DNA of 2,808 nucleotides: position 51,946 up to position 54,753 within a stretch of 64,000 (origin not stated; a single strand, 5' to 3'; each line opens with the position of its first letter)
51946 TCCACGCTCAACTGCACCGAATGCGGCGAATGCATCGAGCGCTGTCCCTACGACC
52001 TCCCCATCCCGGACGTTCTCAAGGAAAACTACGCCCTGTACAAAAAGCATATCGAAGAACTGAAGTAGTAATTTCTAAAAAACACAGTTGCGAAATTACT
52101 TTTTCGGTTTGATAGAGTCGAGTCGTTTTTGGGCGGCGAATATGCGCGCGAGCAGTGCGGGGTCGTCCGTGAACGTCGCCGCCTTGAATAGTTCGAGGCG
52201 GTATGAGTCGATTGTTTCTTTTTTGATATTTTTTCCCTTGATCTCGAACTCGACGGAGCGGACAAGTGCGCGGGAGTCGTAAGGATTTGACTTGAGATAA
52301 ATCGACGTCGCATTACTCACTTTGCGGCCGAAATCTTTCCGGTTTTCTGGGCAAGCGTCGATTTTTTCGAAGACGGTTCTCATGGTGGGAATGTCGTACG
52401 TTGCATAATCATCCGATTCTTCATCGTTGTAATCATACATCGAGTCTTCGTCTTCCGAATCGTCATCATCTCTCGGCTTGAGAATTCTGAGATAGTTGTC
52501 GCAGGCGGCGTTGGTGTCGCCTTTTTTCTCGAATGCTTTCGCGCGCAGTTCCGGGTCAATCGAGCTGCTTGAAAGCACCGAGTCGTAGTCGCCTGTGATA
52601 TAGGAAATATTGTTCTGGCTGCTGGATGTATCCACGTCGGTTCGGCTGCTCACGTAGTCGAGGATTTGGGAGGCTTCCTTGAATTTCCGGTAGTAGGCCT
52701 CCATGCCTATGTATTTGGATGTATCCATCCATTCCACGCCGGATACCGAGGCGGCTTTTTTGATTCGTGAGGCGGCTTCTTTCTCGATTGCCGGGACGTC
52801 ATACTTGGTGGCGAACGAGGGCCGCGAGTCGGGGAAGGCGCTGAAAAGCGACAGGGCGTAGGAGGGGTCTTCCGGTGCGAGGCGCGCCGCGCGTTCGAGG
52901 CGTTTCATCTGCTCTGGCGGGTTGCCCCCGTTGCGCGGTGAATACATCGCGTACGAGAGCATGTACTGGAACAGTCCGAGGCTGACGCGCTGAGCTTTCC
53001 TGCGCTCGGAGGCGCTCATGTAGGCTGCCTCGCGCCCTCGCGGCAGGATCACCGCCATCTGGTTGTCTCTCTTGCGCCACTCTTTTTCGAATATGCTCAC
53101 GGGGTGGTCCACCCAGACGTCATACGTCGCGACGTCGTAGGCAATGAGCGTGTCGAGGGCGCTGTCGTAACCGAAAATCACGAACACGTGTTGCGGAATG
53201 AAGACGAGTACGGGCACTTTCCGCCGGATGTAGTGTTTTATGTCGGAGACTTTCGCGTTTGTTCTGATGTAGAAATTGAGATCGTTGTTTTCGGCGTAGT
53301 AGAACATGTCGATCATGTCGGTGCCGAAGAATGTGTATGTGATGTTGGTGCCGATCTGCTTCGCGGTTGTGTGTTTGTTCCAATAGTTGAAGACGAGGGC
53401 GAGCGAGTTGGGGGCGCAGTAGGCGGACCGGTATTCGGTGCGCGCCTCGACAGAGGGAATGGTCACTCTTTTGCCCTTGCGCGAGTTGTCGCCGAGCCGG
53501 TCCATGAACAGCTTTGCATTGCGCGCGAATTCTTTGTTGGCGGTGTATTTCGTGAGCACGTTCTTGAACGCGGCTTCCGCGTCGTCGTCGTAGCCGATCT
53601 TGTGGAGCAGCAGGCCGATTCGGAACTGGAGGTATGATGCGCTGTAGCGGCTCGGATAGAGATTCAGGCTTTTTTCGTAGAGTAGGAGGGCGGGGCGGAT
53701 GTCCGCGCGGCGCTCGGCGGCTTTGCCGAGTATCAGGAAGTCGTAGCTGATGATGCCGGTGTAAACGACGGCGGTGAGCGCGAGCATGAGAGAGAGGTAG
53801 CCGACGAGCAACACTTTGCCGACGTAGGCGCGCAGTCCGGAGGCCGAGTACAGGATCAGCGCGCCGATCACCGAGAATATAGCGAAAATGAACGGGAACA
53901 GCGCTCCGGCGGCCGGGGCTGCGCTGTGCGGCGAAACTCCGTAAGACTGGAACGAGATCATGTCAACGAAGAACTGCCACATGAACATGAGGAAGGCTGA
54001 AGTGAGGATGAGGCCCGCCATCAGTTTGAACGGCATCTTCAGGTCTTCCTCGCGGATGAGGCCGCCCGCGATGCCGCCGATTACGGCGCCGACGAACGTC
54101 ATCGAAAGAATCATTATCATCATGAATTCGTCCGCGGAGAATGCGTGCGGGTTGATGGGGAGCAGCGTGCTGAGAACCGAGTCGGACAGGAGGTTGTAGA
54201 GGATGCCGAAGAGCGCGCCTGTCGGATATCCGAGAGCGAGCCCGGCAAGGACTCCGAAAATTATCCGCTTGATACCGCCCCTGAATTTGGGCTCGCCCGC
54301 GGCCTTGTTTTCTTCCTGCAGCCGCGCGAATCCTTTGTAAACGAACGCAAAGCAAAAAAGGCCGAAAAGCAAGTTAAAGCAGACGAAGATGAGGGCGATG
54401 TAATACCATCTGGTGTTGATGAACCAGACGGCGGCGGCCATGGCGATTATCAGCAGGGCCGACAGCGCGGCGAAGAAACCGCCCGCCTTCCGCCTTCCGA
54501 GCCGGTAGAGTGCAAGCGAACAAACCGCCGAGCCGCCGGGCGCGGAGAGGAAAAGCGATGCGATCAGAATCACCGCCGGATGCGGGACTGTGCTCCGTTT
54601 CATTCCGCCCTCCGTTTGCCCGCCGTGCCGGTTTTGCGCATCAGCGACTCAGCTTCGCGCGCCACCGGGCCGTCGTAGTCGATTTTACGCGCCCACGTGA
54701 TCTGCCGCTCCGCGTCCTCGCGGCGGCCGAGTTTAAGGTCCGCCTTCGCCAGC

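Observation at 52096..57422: Coupled pair of membrane-anchored TPR-C39 peptidase paralogs: one intact, one pseudo-peptidase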

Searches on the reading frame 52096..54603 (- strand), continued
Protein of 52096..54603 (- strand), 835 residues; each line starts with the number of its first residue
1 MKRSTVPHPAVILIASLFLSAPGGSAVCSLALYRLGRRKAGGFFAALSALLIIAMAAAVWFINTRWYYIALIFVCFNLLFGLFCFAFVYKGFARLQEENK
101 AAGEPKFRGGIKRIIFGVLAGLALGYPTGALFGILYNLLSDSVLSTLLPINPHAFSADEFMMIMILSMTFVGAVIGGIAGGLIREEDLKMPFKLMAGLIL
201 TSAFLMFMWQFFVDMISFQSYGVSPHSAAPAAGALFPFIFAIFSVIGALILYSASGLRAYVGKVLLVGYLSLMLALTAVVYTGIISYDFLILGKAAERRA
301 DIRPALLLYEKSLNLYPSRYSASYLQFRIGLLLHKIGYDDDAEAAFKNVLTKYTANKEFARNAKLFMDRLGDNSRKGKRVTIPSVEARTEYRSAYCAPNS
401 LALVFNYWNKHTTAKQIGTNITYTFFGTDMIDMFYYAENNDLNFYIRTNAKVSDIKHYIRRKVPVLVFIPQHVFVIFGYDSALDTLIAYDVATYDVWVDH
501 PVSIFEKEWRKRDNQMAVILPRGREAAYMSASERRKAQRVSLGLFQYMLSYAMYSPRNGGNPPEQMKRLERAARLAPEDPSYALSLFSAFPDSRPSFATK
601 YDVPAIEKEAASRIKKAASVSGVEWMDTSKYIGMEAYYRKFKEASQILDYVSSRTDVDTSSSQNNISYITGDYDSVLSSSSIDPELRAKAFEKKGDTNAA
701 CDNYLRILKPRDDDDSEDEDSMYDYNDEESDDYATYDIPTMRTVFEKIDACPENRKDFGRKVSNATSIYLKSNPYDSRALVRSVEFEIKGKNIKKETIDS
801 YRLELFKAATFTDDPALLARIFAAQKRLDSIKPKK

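Call 80: predict_structure(alignment_id=A1)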
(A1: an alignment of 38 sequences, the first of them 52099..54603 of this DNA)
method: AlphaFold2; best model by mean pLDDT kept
length: 835 residues; sequences in the alignment: 38
mean_pLDDT: 89.6   pTM: 0.81
mean pLDDT of the five models: 89.6, 88.3, 87.9, 86.7, 86.7
residues with pLDDT >= 90: 595; 70-90: 186; 50-70: 39; < 50: 15
segments of 3 or more residues with pLDDT < 50: 721-727, 729-733
pLDDT, mean of each block of 10 residues (from residue 1): 75 94 96 94 96 92 93 96 96 90 69 93 95 94 89 89 94 92 78 91 94 89 75 82 91 91 95 94 91 90 95 92 95 95 98 95 95 80 85 92 95 94 89 96 95 97 96 95 95 79 93 93 95 95 95 73 94 95 95 94 96 91 90 95 96 92 93 92 90 93 87 53 46 62 90 81 88 90 87 82 93 93 93 71
secondary structure, 60 per line:
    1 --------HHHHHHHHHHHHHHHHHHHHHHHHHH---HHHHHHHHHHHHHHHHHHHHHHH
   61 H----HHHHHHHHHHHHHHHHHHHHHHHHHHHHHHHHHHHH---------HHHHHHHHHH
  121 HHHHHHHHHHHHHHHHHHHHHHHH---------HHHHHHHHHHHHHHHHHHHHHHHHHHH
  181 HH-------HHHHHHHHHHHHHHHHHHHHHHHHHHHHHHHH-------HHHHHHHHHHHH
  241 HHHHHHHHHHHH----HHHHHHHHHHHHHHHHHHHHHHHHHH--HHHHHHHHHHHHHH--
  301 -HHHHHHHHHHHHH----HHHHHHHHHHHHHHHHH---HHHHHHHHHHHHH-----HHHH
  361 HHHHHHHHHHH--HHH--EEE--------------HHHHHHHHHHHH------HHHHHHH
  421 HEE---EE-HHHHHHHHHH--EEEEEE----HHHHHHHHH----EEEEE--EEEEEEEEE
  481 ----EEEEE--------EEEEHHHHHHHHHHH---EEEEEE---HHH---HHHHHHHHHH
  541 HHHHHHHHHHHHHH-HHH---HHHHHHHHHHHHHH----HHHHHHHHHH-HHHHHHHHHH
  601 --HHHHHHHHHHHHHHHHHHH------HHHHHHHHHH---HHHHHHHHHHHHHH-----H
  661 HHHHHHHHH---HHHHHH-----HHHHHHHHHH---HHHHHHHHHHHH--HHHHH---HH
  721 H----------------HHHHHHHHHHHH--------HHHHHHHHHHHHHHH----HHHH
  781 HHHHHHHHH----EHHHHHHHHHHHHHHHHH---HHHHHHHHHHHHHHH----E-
elements in order (helices of 4 or more, strands of 3 or more residues): H9-34 H38-61 H66-101 H111-144 H154-182 H190-221 H229-252 H257-282 H285-298 H302-314 H319-335 H339-351 H357-371 E379-381 H396-407 H414-421 H430-439 E442-447 H452-460 E465-469 E472-480 E485-489 E498-501 H502-512 E516-521 H531-554 H562-575 H580-589 H591-600 H603-621 H628-637 H641-654 H660-669 H673-678 H684-693 H697-708 H711-715 H738-749 H758-772 H777-789 H795-811 H815-829
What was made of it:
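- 53029..53469 (-): A835 Peptidase_C39_2 domain (residues 379-525). Catalytic codons: Cys396 at 53416-53418, His472 at 53188-53190, Asp490 at 53134-53136. Asp480 (53164-53166) is also invariant. In the model, Cys sits at the N-terminal end of helix 396-407, His at the start of strand 472-480, and Asp just after strand 485-489 (call 80).
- Checked: AlphaFold2 predicts 8 helices for A835 (call 80).
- The AlphaFold2 model has pLDDT 89.6 with a papain-like arrangement of Cys, His and Asp (call 80).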

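Call 82: fold_search(model_id=the predicted structure, library=pdb)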
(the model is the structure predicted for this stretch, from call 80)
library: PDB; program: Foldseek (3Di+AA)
matches with E <= 10: 1147; with E <= 0.001: 14
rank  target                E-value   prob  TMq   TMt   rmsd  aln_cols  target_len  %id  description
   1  9g8r_B                7.2e-05  1.00  0.20  0.16  28.2       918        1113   12  human SKI7-SKI238 complex in the open state (released 2024-10-16)
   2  7qds_B                1.8e-04  1.00  0.21  0.18  30.1      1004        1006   11  Apo human SKI complex in the open state (released 2022-02-02)
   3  2y4t_B                2.1e-04  1.00  0.17  0.28  21.2       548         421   10  Crystal structure of the human co-chaperone P58(IPK) (released 2011-08-10)
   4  9rtt_Q                2.1e-04  1.00  0.19  0.18  26.0       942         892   11  Activated Elongation Complex with IWS1 and ELOF1 (released 2025-09-03)
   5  4buj_B                2.1e-04  0.99  0.14  0.10  28.8       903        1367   12  Crystal structure of the S. cerevisiae Ski2-3-8 complex (released 2013-08-28)
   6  7qdr_B                2.8e-04  1.00  0.21  0.16  28.2       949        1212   12  Apo human SKI complex in the closed state (released 2022-02-02)
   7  7qdz_B                4.0e-04  1.00  0.19  0.15  27.6       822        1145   11  80S-bound human SKI complex in the closed state (released 2022-02-09)
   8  9hvq_Q                4.3e-04  1.00  0.21  0.20  29.1       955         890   11  Structure of the transcribing Pol II-DSIF-PAF-SPT6-RECQL5 complex (released 2025-07-16)
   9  9g8o_B                4.9e-04  1.00  0.21  0.19  28.3       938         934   13  human 40S ribosome bound by a SKI238-exosome complex (released 2024-10-16)
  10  8bbe_D                5.7e-04  1.00  0.18  0.21  18.3       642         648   12  Structure of the IFT-A complex; IFT-A2 module (released 2022-12-21)
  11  8qca_B                6.7e-04  1.00  0.17  0.18  23.6       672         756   11  CryoEM structure of a S. Cerevisiae Ski2387 complex in the closed state bound to RNA (released 2023-11-15)
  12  8bbg_D                6.7e-04  0.99  0.18  0.13  31.2       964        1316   13  Structure of the IFT-A complex; anterograde IFT-A train model (released 2022-12-21)
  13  3fp3                  6.9e-04  1.00  0.16  0.24  31.1       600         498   10  Crystal structure of Tom71 (released 2009-07-28)
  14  7dkh_I                8.4e-04  0.99  0.15  0.14  29.7       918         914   10  Crystal structure of the Ctr9/Paf1/Cdc73/Rtf1 quaternary complex (released 2021-11-24)
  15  2y4t_A                1.3e-03  1.00  0.17  0.28  21.6       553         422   10  Crystal structure of the human co-chaperone P58(IPK) (released 2011-08-10)
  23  7rqf_A                1.8e-03  1.00  0.18  0.26  27.7       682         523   12  Crystal Structure of LbcA (lipoprotein binding partner of CtpA) of Pseudomonas aeruginosa (released 2022-04-27)
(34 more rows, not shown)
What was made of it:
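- Closest known: PCAT bacteriocin exporters. Same: There is a weak structural match (call 82).
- Closest known: TPR adaptor plus periplasmic protease pairs. Same: LbcA (7rqf) is among the structural matches of the TPR part (call 82).
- PCAT1 appears among the Foldseek matches (8vp5_B, rank 29, E 2.3e-3, call 82).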

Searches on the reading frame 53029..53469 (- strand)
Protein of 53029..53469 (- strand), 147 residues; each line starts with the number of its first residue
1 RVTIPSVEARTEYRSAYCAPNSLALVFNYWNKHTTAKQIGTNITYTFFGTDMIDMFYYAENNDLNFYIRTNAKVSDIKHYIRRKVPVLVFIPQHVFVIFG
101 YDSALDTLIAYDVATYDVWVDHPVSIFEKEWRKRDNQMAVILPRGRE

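Call 56: search_solved_structures(query=A3, max_evalue=10, show_alignments=3)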
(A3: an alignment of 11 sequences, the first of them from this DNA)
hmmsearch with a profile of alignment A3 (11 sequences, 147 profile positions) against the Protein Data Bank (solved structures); distinct sequences matched with E-value up to 10: 2.
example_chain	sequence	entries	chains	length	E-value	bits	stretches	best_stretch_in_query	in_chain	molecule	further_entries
8z4h_A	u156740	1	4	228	0.085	16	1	17-90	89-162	Endoisopeptidase PeiR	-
8z4n_A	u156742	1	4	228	1.1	12.4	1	18-90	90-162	Endoisopeptidase PeiR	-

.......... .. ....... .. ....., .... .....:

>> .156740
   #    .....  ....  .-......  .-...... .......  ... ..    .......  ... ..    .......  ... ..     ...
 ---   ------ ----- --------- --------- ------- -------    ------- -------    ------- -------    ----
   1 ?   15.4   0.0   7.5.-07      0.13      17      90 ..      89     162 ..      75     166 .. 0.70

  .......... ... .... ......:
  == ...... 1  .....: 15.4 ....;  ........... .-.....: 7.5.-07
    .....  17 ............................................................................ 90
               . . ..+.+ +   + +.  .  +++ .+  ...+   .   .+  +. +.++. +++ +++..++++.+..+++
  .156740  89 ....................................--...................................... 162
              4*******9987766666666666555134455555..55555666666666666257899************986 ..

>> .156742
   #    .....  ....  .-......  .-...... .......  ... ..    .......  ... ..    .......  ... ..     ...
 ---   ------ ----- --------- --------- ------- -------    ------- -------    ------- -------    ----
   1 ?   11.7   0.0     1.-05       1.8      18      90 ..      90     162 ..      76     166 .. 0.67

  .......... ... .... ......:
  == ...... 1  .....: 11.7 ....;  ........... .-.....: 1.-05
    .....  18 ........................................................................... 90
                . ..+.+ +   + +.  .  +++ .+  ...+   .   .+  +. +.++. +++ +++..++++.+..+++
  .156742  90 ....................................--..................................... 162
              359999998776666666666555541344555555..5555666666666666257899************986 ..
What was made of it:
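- The only PDB sequence hit of the C39-domain profile is the pseudomurein endoisopeptidase PeiR, aligned at the catalytic Cys, but the hit is weak (E 0.085, call 56).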

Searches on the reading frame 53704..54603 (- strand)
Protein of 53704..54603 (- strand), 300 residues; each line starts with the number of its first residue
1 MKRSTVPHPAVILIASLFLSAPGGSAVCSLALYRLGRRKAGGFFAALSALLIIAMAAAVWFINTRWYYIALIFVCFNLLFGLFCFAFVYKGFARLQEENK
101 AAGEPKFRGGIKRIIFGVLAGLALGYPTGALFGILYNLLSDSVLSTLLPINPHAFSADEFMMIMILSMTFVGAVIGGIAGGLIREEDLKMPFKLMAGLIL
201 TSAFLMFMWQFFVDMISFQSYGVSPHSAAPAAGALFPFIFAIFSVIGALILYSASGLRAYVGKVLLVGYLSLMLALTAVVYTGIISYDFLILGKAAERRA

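Call 76: search_solved_structures(query=A5, max_evalue=10)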
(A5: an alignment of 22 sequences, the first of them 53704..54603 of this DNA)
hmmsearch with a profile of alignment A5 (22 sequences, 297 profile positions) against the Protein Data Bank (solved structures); distinct sequences matched with E-value up to 10: 0.
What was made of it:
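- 53758..54603 (-): A835 N-terminal domain of 8 transmembrane helices (residues 1-282). The K/R-rich loops 1-2, 3-4, 5-6 and 7-8 are predicted cytoplasmic. The domain profile finds no PDB sequence relative (call 76).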
